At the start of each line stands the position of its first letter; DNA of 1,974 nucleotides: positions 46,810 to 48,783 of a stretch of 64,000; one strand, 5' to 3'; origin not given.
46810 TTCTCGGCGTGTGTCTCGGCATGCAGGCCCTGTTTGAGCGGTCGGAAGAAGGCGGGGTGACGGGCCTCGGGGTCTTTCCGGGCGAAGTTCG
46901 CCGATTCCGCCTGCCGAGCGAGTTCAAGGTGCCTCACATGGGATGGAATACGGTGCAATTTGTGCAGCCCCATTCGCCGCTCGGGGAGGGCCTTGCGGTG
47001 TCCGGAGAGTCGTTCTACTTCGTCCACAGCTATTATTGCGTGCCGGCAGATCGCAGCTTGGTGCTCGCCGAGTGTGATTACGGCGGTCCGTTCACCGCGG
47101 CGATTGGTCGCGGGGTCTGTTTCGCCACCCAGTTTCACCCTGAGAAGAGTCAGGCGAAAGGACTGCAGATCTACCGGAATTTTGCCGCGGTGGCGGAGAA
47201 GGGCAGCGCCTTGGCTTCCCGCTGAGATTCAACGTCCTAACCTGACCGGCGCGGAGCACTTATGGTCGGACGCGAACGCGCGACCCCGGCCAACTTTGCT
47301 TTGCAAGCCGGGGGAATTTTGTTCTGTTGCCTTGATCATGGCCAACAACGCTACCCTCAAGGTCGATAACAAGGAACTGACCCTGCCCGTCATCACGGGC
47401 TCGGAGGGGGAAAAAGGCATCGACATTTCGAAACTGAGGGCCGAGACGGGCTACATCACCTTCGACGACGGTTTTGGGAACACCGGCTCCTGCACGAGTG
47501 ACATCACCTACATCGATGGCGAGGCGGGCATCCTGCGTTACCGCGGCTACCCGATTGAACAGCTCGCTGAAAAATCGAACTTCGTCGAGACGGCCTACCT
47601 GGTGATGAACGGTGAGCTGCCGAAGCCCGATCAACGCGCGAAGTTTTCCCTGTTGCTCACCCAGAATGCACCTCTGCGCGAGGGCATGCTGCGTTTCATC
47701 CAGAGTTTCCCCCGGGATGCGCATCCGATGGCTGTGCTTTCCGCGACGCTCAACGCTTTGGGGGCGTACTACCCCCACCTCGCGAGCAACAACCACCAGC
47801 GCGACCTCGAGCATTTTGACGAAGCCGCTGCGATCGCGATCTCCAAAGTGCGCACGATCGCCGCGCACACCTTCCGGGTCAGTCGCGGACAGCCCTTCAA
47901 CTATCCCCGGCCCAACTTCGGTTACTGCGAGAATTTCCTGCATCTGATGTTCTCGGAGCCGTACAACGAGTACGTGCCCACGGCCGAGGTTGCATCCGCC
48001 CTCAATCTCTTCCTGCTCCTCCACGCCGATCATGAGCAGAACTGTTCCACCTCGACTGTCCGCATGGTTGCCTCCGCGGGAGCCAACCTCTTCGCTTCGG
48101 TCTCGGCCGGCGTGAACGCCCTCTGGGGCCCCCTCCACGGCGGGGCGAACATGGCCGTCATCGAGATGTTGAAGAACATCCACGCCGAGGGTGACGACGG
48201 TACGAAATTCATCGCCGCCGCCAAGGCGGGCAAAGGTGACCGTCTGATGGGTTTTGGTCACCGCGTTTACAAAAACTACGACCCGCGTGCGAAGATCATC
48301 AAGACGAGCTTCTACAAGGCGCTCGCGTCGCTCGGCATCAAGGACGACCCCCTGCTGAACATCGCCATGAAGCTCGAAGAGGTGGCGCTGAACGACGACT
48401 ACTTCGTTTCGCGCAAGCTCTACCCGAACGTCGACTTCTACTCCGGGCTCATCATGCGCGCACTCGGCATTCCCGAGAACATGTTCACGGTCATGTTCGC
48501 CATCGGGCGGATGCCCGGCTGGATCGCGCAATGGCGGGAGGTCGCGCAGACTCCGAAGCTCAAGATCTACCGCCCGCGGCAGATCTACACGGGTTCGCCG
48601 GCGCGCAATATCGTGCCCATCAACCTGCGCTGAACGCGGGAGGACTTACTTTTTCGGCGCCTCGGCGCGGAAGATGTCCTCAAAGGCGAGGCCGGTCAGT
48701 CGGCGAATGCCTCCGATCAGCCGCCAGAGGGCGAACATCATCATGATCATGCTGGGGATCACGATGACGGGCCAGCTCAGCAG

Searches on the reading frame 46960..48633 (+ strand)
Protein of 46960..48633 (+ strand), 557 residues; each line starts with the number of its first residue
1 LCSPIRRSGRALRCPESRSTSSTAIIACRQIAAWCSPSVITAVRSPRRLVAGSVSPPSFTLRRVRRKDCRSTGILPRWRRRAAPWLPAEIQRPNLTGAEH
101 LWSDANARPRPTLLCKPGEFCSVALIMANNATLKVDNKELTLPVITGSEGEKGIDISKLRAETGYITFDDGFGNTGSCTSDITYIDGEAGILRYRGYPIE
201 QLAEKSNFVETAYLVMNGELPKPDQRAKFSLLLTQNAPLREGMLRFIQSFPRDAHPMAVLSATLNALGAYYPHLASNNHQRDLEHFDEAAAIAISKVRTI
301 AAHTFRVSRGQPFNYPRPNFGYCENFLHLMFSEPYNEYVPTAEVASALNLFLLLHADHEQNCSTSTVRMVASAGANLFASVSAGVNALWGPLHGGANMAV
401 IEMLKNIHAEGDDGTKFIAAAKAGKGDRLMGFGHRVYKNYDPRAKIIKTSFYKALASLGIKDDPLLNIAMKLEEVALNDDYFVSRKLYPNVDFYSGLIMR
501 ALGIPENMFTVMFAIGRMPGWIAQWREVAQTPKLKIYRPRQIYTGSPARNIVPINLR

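Call 60: search_protein_families(library=pfam, proteins=[window:46960-48633:+], max_evalue=0.00001)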
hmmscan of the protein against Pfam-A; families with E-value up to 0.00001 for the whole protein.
window:46960-48633:+ (557 aa): 1 family
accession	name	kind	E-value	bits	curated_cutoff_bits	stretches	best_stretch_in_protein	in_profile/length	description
PF00285.26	Citrate_synt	-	1.4e-129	432.6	27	1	171-540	1-357/357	Citrate synthase, C-terminal domain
